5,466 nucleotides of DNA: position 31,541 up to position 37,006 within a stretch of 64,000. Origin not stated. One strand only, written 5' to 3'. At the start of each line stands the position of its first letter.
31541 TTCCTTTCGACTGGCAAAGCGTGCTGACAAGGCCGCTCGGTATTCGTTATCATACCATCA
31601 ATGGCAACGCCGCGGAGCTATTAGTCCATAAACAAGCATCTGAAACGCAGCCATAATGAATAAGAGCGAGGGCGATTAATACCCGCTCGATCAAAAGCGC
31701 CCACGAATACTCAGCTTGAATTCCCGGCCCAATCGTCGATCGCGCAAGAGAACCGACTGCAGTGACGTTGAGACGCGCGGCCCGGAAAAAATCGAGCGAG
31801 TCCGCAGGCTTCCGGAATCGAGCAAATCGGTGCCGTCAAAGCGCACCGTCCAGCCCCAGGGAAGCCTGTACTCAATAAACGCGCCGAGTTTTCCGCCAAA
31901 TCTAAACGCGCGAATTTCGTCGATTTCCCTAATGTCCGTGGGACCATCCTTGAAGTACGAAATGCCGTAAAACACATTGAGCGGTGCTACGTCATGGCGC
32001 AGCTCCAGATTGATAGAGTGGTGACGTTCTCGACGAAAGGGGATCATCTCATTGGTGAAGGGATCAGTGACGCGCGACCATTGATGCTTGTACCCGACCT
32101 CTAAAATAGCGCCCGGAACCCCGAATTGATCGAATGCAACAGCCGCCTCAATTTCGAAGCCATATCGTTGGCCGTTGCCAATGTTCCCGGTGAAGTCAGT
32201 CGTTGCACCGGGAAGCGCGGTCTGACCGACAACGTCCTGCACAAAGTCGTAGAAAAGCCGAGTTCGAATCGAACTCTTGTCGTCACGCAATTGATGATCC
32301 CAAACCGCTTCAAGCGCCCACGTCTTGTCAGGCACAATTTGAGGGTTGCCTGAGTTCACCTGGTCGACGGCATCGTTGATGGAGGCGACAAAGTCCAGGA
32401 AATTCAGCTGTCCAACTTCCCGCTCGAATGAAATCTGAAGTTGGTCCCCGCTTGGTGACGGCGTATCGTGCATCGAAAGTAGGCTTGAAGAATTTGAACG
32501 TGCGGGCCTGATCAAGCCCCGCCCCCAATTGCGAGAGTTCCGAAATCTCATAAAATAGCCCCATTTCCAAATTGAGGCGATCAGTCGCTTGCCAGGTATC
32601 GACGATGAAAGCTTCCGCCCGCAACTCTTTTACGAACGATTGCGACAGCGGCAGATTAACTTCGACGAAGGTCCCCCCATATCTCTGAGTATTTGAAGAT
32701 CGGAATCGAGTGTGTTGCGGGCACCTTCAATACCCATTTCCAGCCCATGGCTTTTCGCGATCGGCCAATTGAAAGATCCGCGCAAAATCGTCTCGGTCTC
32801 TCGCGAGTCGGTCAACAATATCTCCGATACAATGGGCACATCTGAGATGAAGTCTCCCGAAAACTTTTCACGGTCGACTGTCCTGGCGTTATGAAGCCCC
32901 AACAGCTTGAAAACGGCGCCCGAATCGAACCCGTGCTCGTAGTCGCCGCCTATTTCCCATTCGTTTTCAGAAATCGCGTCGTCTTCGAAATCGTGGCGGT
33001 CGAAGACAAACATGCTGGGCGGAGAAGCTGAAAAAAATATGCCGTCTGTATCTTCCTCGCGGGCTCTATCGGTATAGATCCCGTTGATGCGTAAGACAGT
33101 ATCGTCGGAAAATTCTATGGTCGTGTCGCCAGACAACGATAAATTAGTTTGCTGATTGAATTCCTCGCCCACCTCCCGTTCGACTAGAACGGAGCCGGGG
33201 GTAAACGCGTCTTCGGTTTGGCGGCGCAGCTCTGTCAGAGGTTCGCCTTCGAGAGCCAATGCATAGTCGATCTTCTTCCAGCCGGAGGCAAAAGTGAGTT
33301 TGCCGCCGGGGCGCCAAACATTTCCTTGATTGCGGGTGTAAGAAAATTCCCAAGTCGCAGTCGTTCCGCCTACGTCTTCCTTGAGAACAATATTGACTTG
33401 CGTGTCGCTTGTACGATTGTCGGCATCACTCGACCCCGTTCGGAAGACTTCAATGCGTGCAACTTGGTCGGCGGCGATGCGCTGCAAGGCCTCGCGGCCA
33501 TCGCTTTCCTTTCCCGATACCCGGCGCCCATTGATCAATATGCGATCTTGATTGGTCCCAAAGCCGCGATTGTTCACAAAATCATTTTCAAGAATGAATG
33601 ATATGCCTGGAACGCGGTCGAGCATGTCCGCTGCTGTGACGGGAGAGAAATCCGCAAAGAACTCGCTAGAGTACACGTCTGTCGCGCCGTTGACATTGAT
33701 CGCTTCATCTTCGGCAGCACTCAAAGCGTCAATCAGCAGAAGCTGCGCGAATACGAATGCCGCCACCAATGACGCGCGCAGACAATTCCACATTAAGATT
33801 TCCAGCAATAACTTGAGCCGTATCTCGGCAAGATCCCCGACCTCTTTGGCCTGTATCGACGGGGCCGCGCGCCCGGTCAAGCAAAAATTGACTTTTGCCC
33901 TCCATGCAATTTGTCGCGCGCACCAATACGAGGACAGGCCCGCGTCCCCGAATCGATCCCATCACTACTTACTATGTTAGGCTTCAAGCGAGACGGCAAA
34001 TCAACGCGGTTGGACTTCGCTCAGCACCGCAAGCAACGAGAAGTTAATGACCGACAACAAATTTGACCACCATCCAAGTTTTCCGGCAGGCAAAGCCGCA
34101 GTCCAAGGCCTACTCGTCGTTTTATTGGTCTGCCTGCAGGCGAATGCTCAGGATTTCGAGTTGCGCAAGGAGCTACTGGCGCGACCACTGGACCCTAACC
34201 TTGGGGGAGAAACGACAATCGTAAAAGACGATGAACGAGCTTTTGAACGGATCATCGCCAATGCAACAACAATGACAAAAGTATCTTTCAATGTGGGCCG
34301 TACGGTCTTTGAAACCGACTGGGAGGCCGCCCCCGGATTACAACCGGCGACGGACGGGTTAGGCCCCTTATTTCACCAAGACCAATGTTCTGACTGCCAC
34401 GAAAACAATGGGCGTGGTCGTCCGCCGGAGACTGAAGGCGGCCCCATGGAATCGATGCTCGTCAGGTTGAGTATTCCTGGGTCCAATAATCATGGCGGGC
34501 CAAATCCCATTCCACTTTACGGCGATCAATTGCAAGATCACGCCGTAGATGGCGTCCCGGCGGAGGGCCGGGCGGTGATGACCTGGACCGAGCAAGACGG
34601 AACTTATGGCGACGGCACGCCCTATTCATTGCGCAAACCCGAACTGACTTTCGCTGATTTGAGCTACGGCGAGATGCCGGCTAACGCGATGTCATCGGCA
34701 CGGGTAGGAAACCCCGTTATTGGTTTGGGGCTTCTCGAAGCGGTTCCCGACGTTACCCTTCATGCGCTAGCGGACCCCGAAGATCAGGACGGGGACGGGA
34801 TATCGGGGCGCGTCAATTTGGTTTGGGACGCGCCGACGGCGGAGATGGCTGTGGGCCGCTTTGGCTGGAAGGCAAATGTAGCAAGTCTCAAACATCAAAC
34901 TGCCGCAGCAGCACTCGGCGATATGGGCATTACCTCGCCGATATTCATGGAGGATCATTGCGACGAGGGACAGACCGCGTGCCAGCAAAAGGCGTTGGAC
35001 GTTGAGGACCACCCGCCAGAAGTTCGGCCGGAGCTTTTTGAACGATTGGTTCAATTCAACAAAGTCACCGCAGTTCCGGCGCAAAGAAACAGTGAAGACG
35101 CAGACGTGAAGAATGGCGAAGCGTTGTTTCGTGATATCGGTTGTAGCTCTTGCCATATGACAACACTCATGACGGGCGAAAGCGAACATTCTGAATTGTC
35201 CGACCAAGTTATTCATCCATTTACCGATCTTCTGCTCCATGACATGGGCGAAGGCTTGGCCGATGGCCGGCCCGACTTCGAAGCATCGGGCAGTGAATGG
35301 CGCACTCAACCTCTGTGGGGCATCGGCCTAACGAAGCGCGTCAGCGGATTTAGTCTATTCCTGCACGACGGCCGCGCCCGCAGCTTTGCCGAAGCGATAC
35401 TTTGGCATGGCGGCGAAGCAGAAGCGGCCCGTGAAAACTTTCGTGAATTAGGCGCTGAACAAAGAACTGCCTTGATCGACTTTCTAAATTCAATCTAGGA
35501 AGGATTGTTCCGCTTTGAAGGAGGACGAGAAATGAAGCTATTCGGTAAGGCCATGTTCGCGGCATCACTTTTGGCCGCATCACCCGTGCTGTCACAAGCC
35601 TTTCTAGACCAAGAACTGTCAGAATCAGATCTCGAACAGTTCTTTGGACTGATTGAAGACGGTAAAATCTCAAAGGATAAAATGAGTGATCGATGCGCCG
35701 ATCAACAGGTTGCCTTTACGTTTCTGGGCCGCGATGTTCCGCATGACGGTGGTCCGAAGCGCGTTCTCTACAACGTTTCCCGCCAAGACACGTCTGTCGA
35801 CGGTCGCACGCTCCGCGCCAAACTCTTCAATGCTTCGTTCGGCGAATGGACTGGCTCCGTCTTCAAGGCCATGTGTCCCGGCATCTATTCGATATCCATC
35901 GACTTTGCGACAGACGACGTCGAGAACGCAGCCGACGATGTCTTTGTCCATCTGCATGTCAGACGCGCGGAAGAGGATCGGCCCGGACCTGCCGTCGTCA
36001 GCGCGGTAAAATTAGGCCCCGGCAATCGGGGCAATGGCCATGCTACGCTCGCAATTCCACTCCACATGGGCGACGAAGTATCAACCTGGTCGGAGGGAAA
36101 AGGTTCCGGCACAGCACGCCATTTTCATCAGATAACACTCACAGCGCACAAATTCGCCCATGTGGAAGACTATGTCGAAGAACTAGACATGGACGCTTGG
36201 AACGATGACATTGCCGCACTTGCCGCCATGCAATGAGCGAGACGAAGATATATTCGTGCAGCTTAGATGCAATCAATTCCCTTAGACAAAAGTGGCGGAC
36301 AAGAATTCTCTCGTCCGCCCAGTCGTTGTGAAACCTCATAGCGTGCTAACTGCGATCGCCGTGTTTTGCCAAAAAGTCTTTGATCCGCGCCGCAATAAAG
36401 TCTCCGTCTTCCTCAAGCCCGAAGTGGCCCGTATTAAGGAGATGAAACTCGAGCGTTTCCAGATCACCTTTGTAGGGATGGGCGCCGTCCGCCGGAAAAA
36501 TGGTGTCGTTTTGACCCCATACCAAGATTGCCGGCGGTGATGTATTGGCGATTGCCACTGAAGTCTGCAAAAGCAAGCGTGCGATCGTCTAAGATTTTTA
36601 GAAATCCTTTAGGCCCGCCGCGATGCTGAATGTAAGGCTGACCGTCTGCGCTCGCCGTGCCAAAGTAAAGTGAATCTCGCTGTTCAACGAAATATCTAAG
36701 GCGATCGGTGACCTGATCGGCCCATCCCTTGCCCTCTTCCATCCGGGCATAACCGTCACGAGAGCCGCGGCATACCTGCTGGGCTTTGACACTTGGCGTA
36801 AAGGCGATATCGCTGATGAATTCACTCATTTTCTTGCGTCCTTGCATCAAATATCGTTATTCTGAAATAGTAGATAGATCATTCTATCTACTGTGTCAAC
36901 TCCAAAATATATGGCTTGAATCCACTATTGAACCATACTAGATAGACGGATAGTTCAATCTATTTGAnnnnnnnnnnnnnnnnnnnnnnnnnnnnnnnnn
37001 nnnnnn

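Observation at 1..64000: Unusual density of gene-inactivating lesions in conserved genes across the window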

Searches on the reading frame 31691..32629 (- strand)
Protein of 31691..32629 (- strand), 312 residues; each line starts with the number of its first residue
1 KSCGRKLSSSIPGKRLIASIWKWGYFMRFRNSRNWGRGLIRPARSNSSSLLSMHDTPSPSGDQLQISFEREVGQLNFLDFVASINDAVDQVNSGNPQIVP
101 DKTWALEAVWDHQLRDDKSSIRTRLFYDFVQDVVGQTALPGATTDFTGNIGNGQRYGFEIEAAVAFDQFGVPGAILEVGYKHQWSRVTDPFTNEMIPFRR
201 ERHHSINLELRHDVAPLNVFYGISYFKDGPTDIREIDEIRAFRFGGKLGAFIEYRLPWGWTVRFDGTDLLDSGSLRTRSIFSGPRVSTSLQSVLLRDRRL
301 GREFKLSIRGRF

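Call 10: search_protein_families(library=pfam, proteins=[window:31691-32629:-], max_evalue=0.001)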
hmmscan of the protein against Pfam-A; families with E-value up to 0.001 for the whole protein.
window:31691-32629:- (312 aa): 1 family
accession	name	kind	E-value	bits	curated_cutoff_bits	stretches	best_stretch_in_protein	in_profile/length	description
PF00593.30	TonB_dep_Rec_b-barrel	-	4.3e-07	30.6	27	1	59-265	244-432/436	TonB dependent receptor-like, beta-barrel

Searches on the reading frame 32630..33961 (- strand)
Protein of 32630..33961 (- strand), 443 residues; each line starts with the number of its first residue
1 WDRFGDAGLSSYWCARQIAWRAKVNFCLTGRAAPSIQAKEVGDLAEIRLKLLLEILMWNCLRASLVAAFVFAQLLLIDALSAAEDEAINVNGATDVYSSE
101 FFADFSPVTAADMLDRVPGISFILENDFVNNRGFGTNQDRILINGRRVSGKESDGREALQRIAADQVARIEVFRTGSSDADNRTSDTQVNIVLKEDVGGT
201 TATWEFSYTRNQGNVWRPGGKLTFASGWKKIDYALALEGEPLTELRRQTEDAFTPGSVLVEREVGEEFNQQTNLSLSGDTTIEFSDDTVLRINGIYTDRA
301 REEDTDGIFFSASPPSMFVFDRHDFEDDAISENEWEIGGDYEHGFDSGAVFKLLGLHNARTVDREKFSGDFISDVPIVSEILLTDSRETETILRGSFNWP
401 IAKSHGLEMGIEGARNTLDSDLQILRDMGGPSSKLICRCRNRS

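Call 10: search_protein_families(library=pfam, proteins=[window:32630-33961:-], max_evalue=0.001)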
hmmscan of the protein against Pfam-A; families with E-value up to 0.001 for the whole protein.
window:32630-33961:- (443 aa): 1 family
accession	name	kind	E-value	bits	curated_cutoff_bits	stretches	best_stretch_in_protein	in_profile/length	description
PF07715.20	Plug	-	2.6e-12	47.6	23.9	1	89-180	4-97/107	TonB-dependent Receptor Plug Domain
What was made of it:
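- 31691..33793 (-): TonB-dependent receptor gene with two single-base indels in G runs: a 1-base loss at 32673-32678 (G6, expected G7) and a 1-base gain at 32446-32449 (G4, expected G3). Premature TAA at 32630-32632. Plug and barrel Pfam hits in call 10.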

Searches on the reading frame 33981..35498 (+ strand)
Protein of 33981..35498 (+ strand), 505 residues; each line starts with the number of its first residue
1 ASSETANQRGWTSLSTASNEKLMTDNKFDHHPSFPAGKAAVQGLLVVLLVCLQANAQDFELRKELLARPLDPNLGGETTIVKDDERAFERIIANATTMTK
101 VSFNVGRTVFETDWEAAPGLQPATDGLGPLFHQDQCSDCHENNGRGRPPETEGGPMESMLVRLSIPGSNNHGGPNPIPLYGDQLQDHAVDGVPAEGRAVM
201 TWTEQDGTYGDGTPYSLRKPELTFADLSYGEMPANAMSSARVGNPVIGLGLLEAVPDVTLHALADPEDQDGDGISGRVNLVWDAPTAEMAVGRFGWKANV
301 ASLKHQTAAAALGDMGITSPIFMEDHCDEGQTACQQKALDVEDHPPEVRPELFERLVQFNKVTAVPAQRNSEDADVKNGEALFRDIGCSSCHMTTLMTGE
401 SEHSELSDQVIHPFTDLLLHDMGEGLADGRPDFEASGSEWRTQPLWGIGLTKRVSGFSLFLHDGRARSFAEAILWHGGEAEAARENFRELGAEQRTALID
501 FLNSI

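Call 6: find_encoding_contigs(protein=window:34047-35498:+, flank=10000, max_places=4)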
Protein window:34047-35498:+ (483 aa): no gene with exactly this product is on record in the collection.

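Call 10: search_protein_families(library=pfam, proteins=[window:33981-35498:+], max_evalue=0.001)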
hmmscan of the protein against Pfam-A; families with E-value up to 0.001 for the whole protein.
window:33981-35498:+ (505 aa): 3 families
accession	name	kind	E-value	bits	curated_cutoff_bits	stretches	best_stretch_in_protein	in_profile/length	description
PF06537.16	DHOR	-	3.5e-89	300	22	1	75-505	8-499/499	Di-haem oxidoreductase, putative peroxidase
PF00034.26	Cytochrom_C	-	1.6e-06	29.8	21.3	0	130-173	7-27/90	Cytochrome c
PF13442.11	Cytochrome_CBB3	-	6.6e-05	23.6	27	0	374-398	1-20/68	Cytochrome C oxidase, cbb3-type, subunit III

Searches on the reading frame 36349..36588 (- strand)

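Call 23: search_protein_families(library=pfam, proteins=[window:36349-36588:-], max_evalue=0.1)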
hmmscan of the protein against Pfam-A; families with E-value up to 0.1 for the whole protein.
seq(80 aa): 1 family
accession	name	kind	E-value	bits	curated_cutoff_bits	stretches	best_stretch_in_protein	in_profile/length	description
PF00561.26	Abhydrolase_1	-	0.00074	19.7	25.8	1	17-61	199-244/245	alpha/beta hydrolase fold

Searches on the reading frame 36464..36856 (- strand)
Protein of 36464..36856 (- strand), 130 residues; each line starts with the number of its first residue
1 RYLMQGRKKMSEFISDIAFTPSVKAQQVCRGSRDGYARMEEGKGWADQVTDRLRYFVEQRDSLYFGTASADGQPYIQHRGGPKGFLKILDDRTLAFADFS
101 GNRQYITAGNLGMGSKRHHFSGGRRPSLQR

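Call 10: search_protein_families(library=pfam, proteins=[window:36464-36856:-], max_evalue=0.001)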
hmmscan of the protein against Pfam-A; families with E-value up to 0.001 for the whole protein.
window:36464-36856:- (130 aa): 1 family
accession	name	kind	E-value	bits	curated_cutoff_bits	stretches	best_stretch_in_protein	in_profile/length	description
PF01243.27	PNPOx_N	-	1.3e-05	25.9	28.1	1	50-108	2-50/120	Pyridoxamine 5'-phosphate oxidase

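Call 23: search_protein_families(library=pfam, proteins=[window:36467-36829:-], max_evalue=0.1)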
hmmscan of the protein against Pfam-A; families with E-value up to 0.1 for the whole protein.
seq(121 aa): 1 family
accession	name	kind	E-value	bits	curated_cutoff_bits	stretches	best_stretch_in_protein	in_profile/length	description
PF01243.27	PNPOx_N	-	1.2e-05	26.1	28.1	1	41-99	2-50/120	Pyridoxamine 5'-phosphate oxidase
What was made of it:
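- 36349..36829 (-): Fusion of two remnants: a PPOX-class (PNPOx_N) N-terminal half (36829 to 36524) and the C-terminal 60-odd residues of an alpha/beta hydrolase (36537 to 36349) in another frame. This is the scar of a deletion. PNPOx_N positions 2-50 of 120 (calls 10, 23).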
